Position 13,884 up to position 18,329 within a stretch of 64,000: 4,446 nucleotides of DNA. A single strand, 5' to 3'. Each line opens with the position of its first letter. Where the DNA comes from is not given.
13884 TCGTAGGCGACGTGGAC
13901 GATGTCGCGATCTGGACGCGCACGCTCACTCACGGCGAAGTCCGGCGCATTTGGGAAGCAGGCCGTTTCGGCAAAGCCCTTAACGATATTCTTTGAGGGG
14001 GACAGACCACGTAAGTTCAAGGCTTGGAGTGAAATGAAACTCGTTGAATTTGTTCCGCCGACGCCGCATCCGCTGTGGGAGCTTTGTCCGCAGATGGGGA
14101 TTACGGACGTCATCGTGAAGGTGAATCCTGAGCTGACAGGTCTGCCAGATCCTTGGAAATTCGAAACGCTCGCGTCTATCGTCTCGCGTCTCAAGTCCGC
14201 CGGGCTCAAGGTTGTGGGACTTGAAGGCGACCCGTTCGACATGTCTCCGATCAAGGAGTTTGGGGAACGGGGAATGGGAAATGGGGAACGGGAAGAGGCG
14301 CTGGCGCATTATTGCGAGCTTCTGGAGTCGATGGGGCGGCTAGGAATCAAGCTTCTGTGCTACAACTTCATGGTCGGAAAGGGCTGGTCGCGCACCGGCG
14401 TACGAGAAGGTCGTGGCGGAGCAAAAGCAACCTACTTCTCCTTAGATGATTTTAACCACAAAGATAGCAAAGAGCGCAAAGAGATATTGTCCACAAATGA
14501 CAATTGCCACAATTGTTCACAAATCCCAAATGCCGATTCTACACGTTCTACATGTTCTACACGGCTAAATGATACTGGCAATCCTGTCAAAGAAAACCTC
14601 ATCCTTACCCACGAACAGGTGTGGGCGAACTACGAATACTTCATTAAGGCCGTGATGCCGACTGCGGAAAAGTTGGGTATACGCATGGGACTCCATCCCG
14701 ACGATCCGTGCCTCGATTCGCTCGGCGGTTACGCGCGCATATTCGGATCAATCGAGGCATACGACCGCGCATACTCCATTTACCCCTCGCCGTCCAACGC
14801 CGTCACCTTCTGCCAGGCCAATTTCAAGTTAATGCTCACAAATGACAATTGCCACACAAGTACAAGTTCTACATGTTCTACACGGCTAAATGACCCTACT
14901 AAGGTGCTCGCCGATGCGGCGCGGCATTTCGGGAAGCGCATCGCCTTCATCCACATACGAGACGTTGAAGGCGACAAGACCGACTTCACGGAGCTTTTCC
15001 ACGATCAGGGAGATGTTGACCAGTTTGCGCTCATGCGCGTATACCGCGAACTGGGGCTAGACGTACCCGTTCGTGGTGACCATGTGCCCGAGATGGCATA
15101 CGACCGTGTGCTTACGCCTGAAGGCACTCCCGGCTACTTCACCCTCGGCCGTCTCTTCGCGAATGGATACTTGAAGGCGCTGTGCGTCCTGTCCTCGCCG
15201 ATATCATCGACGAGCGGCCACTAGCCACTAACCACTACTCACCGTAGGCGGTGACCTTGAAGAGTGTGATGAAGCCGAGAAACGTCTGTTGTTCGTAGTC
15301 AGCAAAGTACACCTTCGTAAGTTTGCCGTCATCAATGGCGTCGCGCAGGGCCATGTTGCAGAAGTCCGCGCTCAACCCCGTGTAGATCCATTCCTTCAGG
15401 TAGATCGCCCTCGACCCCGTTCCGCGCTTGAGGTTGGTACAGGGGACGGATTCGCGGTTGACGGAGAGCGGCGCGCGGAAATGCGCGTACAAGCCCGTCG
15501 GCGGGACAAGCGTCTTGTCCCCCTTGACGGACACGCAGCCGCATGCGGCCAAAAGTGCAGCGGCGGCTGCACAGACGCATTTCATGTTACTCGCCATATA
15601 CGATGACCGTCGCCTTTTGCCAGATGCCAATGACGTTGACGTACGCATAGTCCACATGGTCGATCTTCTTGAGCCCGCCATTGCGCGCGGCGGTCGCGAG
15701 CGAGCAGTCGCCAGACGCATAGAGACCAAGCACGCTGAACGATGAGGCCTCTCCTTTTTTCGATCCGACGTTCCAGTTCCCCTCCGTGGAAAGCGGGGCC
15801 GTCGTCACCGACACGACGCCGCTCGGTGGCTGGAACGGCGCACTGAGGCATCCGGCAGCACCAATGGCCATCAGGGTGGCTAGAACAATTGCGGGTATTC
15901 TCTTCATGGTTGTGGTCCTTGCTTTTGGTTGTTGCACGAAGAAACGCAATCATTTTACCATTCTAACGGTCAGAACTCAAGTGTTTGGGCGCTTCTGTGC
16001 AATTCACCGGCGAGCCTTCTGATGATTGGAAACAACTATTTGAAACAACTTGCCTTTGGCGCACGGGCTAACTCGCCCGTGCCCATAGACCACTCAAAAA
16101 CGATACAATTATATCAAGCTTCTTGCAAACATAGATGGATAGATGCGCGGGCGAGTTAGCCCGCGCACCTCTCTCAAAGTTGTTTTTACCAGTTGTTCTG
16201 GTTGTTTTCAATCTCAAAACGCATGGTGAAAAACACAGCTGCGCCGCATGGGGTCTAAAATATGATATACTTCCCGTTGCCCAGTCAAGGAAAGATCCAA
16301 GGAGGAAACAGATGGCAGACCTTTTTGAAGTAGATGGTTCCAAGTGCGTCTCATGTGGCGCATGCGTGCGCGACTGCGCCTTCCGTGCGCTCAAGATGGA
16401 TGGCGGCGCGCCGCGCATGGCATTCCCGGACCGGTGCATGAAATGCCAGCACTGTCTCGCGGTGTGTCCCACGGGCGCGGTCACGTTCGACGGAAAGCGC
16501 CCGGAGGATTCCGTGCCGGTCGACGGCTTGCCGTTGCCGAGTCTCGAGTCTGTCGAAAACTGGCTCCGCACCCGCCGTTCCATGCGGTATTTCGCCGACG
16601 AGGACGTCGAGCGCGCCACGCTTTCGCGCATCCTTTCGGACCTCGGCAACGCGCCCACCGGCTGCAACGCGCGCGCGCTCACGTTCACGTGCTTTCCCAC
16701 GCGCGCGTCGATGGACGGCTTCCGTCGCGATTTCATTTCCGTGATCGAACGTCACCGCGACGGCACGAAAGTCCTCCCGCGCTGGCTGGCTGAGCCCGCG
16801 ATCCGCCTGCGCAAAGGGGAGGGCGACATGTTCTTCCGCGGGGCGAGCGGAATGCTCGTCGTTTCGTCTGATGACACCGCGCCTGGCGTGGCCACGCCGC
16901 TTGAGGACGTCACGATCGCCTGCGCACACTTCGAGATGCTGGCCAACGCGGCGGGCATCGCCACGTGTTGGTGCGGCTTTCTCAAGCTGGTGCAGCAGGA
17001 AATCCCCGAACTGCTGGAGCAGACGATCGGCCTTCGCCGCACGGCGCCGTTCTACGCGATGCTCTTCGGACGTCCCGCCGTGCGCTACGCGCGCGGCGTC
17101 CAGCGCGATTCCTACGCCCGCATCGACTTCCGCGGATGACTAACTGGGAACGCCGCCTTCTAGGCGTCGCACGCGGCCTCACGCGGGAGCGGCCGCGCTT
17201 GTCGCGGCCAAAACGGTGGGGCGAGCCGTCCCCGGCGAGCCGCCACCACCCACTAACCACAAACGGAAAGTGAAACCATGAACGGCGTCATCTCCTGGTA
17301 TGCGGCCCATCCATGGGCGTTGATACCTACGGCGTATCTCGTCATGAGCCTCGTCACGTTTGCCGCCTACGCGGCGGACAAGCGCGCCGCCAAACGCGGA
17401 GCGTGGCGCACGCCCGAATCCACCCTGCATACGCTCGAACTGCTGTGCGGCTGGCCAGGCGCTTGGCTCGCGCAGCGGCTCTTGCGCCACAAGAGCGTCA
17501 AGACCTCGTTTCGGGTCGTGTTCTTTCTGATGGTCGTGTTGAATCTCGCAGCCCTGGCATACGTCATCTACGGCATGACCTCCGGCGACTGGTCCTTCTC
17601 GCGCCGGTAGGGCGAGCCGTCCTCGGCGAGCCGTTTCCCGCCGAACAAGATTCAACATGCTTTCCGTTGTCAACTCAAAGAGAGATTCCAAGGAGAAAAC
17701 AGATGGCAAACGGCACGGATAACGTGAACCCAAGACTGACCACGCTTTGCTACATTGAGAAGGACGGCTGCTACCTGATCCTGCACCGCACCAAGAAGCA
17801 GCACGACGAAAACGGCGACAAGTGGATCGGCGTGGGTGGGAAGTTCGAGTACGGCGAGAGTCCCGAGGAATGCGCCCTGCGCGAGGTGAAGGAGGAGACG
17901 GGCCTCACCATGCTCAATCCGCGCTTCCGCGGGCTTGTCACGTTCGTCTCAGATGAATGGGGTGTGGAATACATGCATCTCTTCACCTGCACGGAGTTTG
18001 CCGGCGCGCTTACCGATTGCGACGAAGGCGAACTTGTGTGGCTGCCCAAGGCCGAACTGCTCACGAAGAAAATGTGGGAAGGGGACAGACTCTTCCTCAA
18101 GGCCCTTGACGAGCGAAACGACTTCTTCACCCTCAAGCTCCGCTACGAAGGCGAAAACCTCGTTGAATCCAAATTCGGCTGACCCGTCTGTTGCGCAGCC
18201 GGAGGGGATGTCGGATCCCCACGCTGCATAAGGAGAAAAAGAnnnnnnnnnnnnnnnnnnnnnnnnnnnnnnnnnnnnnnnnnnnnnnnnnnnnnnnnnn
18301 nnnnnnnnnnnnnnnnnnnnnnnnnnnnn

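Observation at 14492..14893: Two AT-rich in-frame insertions inside the conserved uxuA gene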

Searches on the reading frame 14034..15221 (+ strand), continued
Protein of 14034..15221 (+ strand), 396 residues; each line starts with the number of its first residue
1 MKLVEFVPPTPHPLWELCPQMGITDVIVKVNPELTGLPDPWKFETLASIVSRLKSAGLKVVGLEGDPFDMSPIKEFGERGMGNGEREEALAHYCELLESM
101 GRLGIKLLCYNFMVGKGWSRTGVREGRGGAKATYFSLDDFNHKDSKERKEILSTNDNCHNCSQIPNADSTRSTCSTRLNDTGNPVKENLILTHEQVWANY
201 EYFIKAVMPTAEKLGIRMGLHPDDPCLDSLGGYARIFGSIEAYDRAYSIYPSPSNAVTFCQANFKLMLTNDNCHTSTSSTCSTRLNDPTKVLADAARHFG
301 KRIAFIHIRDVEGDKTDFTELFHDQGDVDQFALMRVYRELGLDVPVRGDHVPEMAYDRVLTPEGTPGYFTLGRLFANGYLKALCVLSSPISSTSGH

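Call 67: predict_structure(alignment_id=A3)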
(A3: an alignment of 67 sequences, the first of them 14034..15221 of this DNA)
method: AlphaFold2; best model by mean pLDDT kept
length: 396 residues; sequences in the alignment: 67
mean_pLDDT: 74.6   pTM: 0.78
mean pLDDT of the five models: 74.6, 74.3, 74.3, 73.7, 73.4
residues with pLDDT >= 90: 118; 70-90: 150; 50-70: 67; < 50: 61
segments of 3 or more residues with pLDDT < 50: 1-4, 154-187, 272-284, 391-396
pLDDT, mean of each block of 10 residues (from residue 1): 49 66 80 73 90 87 81 71 81 95 94 64 78 85 70 44 29 25 46 89 96 96 83 85 95 95 87 42 66 95 92 89 82 91 84 59 54 72 67 40
secondary structure, 60 per line:
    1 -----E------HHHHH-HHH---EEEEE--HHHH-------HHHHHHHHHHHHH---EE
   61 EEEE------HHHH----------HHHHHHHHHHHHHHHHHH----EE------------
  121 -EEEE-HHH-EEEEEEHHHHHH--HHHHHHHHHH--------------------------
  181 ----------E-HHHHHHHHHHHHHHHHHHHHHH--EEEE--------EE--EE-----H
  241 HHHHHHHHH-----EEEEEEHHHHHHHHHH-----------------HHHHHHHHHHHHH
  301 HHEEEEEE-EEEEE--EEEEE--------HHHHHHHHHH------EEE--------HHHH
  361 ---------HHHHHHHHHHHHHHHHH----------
elements in order: H13-17 E25-29 H32-35 H43-55 E59-64 H71-74 H85-102 E122-125 E131-136 H137-142 H145-154 H193-214 E217-220 H240-249 E255-260 H261-270 H288-302 E303-308 E310-314 E317-321 H330-339 E346-348 H357-360 H370-386
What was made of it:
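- The inserts sit between E131-136 and H193-214, and between E255-260 and H288-302 (call 67).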

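Call 70: fold_search(model_id=the predicted structure, library=pdb)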
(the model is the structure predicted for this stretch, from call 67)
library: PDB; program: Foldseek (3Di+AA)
matches with E <= 10: 1310; with E <= 0.001: 154
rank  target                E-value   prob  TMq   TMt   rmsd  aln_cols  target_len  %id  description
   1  4eac_A                9.4e-21  1.00  0.70  0.71   6.7       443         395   22  Crystal structure of mannonate dehydratase from Escherichia coli strain K12 (released 2013-03-27)
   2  4eac_C                3.8e-20  1.00  0.70  0.70   6.7       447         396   21  Crystal structure of mannonate dehydratase from Escherichia coli strain K12 (released 2013-03-27)
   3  3ban_A                7.4e-20  1.00  0.72  0.81   4.8       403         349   24  The crystal structure of mannonate dehydratase from Streptococcus suis serotype2 (released 2008-11-11)
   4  1tz9_A                9.9e-20  1.00  0.72  0.82   4.5       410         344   24  Crystal Structure of the Putative Mannonate Dehydratase from Enterococcus faecalis, Northeast Structural Genomics Targ (released 2004-07-20)
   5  3ban_B                3.2e-19  1.00  0.72  0.81   5.3       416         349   23  The crystal structure of mannonate dehydratase from Streptococcus suis serotype2 (released 2008-11-11)
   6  3cqj_B                4.4e-09  1.00  0.51  0.70   6.5       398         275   11  Crystal Structure of L-xylulose-5-phosphate 3-epimerase UlaE (form B) complex with Zn2+ (released 2008-11-25)
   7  3cqi_A                6.4e-09  1.00  0.51  0.69   6.5       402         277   11  Crystal Structure of L-xylulose-5-phosphate 3-epimerase UlaE (form B) complex with sulfate (released 2008-11-25)
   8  3cqj_A                7.6e-09  1.00  0.50  0.69   6.4       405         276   11  Crystal Structure of L-xylulose-5-phosphate 3-epimerase UlaE (form B) complex with Zn2+ (released 2008-11-25)
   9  8ro4_C                8.1e-09  1.00  0.51  0.59   9.4       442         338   12  The crystal structure of 2-hydroxy-3-keto-glucal hydratase AtHYD from A. tumefaciens (released 2024-08-07)
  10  3cqi_B                1.4e-08  1.00  0.48  0.67   6.5       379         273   11  Crystal Structure of L-xylulose-5-phosphate 3-epimerase UlaE (form B) complex with sulfate (released 2008-11-25)
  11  2zds_B                1.9e-08  1.00  0.49  0.59   7.6       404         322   14  Crystal Structure of SCO6571 from Streptomyces coelicolor A3(2) (released 2008-12-02)
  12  8ro4_A                2.6e-08  1.00  0.50  0.57   9.4       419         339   12  The crystal structure of 2-hydroxy-3-keto-glucal hydratase AtHYD from A. tumefaciens (released 2024-08-07)
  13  2zds_A                3.7e-08  1.00  0.47  0.57   7.2       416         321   13  Crystal Structure of SCO6571 from Streptomyces coelicolor A3(2) (released 2008-12-02)
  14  3tva_A                8.9e-08  1.00  0.47  0.63   7.9       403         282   11  Crystal Structure of Xylose isomerase domain protein from Planctomyces limnophilus (released 2011-10-05)
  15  3tva_B                2.9e-07  1.00  0.45  0.62   9.0       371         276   12  Crystal Structure of Xylose isomerase domain protein from Planctomyces limnophilus (released 2011-10-05)
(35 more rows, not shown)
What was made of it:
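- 14034..15224 (+): Host gene: UxuA-family (mannonate dehydratase-like) CDS, 396 aa. AlphaFold model matches UxuA structures with TM 0.71-0.82 normalised by target (calls 67, 70).
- On RPE-like in-frame selfish repeat (functional class): The fold matches 3BAN, 1TZ9 and 4EAC (calls 67, 70).
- The model matches solved UxuA structures (call 70).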

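Call 75: find_encoding_contigs(protein=P0014, flank=2000, max_places=2)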
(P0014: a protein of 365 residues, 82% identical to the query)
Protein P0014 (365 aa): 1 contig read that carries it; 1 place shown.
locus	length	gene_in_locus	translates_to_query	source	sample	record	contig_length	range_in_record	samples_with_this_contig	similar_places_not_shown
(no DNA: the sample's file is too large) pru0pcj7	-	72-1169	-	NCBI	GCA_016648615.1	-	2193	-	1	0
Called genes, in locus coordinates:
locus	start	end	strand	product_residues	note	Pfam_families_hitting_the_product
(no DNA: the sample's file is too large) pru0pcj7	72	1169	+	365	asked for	PF03786:UxuA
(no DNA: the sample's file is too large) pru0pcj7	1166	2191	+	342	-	?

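Call 76: find_encoding_contigs(protein=P0017, flank=1500, max_places=1)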
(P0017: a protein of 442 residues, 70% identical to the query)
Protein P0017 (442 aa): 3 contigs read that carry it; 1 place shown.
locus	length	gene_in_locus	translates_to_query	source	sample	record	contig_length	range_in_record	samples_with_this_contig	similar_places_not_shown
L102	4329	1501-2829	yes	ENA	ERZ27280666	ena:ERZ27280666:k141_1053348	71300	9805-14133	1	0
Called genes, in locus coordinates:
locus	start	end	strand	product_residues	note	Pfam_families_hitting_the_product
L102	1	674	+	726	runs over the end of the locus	PF10102:DUF2341 (weak), PF13385:Laminin_G_3, PF00150:Cellulase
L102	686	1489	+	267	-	-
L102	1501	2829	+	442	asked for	PF03786:UxuA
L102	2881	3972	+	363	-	PF00266:Aminotran_5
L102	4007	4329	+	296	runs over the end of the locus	PF00701:DHDPS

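Call 77: find_encoding_contigs(protein=P0037, flank=1500, max_places=1)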
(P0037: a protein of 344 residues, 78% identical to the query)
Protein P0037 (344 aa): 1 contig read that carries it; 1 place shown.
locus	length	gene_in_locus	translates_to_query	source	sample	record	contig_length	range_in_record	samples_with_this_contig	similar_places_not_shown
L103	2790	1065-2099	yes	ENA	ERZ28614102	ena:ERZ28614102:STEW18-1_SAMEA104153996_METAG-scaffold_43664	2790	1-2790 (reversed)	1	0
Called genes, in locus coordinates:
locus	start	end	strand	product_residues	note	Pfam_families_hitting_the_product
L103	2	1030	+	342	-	?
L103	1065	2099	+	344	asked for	PF03786:UxuA, PF01261:AP_endonuc_2 (faint), PF03786:UxuA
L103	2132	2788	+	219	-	?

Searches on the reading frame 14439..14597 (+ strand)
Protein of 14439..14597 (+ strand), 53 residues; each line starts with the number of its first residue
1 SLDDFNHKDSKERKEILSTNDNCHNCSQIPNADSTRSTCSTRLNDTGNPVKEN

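Call 50: search_protein_representatives(protein=window:14439-14597:+)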
Query: 53 residues. Proteins with E-value up to 0.001 (for the whole library): 0; up to 1e-10: 0; up to 1e-30: 0. The best 0 are listed.
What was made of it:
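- Tried and rejected: Window peptide (53 aa) against 1.84 billion cluster representatives with phmmer: 0 hits (call 50).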

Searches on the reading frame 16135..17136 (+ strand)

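Call 61: search_protein_families(library=pfam, proteins=[window:16135-17136:+], max_evalue=0.001)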
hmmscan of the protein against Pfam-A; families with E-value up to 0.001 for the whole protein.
window:16135-17136:+ (334 aa): 11 families
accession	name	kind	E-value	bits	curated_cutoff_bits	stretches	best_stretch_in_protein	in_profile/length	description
PF00881.29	Nitroreductase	-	8.3e-16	59.1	23.5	1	144-312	1-166/167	Nitroreductase family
PF12838.12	Fer4_7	-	2.8e-08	34.5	27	1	70-115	1-52/52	4Fe-4S dicluster domain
PF00037.32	Fer4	-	3.9e-08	33.2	21.1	1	98-117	5-24/24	4Fe-4S binding domain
PF13187.11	Fer4_9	-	4.1e-08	33.6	27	1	70-115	1-51/52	4Fe-4S dicluster domain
PF14697.11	Fer4_21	-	1e-07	32.4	35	1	66-116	3-57/59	4Fe-4S dicluster domain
PF13237.11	Fer4_10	-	2e-07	31.3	25.5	1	66-112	4-53/53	4Fe-4S dicluster domain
PF12837.12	Fer4_6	-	3.2e-07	30.4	25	1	64-86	2-24/24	4Fe-4S binding domain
PF13484.11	Fer4_16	-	3.3e-06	28.2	30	0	100-119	1-20/66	4Fe-4S double cluster binding domain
PF12797.12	Fer4_2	-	2.3e-05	24.5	24.5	0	98-113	7-22/22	4Fe-4S binding domain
PF13183.11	Fer4_8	-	0.0003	21.7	27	0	99-118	3-22/68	4Fe-4S dicluster domain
PF12800.12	Fer4_4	-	0.00043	20.9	24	0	69-82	2-15/17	4Fe-4S binding domain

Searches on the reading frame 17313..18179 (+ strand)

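Call 61: search_protein_families(library=pfam, proteins=[window:17313-18179:+], max_evalue=0.001)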
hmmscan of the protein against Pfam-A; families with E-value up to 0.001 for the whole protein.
window:17313-18179:+ (289 aa): 1 family
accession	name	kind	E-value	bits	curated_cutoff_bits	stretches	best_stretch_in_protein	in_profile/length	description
PF00293.34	NUDIX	-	3.3e-18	66.4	21.1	1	146-264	8-133/134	NUDIX domain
